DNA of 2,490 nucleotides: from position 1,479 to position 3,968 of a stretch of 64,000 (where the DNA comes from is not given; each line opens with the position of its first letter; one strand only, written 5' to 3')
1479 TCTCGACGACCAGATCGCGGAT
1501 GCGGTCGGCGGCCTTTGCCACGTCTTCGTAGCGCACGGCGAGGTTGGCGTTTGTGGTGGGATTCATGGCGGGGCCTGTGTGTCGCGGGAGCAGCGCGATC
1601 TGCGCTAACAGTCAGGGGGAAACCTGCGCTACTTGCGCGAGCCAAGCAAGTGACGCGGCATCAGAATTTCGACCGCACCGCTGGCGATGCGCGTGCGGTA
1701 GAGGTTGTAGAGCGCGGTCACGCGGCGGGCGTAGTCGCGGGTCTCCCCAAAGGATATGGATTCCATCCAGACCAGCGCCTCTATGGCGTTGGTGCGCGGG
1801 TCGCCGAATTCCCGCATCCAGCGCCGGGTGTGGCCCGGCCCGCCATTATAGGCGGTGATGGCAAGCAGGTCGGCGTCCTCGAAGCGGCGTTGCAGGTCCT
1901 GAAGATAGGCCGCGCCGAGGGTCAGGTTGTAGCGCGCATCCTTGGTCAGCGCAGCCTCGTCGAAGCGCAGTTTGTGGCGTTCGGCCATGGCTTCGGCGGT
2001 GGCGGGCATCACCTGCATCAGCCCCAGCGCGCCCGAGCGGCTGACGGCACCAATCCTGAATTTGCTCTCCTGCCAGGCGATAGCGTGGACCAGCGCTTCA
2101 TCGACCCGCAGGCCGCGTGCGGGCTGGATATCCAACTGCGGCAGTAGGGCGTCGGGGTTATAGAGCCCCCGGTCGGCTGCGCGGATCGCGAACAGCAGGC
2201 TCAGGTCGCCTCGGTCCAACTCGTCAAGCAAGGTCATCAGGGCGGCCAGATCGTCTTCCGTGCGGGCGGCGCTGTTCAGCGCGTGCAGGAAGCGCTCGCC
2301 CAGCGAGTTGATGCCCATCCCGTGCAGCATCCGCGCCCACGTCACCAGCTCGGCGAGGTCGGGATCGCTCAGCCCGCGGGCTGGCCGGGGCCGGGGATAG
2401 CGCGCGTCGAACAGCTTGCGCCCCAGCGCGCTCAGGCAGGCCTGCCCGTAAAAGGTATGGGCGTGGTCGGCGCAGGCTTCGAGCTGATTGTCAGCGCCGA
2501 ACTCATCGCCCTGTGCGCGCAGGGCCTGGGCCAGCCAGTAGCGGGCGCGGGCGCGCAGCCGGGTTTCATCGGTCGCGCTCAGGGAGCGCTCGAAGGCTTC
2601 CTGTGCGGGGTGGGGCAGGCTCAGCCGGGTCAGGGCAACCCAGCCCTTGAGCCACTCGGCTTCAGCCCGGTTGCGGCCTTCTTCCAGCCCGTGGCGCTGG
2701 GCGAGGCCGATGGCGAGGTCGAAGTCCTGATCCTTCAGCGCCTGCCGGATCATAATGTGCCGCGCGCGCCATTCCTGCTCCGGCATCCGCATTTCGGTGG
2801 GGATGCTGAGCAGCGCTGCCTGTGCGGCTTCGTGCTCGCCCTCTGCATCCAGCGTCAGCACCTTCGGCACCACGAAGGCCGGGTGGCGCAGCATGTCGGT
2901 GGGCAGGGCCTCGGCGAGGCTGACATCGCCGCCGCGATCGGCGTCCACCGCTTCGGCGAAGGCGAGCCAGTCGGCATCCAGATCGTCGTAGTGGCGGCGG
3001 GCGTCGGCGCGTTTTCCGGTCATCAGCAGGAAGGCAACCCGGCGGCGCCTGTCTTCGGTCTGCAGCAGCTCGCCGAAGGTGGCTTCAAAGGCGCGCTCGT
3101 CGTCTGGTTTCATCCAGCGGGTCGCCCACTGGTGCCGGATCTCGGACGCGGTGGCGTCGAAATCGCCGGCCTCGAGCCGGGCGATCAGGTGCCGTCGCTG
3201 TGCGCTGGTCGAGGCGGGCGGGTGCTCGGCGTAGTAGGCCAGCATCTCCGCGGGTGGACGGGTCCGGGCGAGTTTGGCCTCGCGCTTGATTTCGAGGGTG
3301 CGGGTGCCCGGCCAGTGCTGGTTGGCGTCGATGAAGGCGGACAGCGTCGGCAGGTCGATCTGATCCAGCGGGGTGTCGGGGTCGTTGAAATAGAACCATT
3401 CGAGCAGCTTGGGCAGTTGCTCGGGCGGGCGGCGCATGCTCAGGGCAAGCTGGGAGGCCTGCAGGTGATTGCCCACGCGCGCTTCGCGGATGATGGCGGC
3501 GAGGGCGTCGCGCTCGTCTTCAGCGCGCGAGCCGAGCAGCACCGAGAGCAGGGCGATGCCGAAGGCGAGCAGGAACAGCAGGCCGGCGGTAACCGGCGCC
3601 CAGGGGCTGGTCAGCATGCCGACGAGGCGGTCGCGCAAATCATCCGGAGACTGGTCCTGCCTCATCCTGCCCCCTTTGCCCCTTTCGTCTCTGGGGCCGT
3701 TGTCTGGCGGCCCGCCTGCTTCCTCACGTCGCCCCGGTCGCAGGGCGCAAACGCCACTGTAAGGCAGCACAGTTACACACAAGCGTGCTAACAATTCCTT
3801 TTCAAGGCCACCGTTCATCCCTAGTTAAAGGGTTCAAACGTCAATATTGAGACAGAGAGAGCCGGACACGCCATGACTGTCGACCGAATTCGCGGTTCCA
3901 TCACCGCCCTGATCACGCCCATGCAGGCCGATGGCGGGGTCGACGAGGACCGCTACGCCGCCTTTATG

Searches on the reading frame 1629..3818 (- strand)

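Call 67: search_protein_families(library=pfam, proteins=[window:1629-3818:-], max_evalue=0.00001)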
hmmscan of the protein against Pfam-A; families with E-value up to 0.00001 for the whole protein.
window:1629-3818:- (729 aa): 1 family
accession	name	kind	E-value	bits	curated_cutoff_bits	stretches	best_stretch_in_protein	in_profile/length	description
PF01464.25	SLT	-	1.6e-26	92.6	21.3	1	569-676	9-113/117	Transglycosylase SLT domain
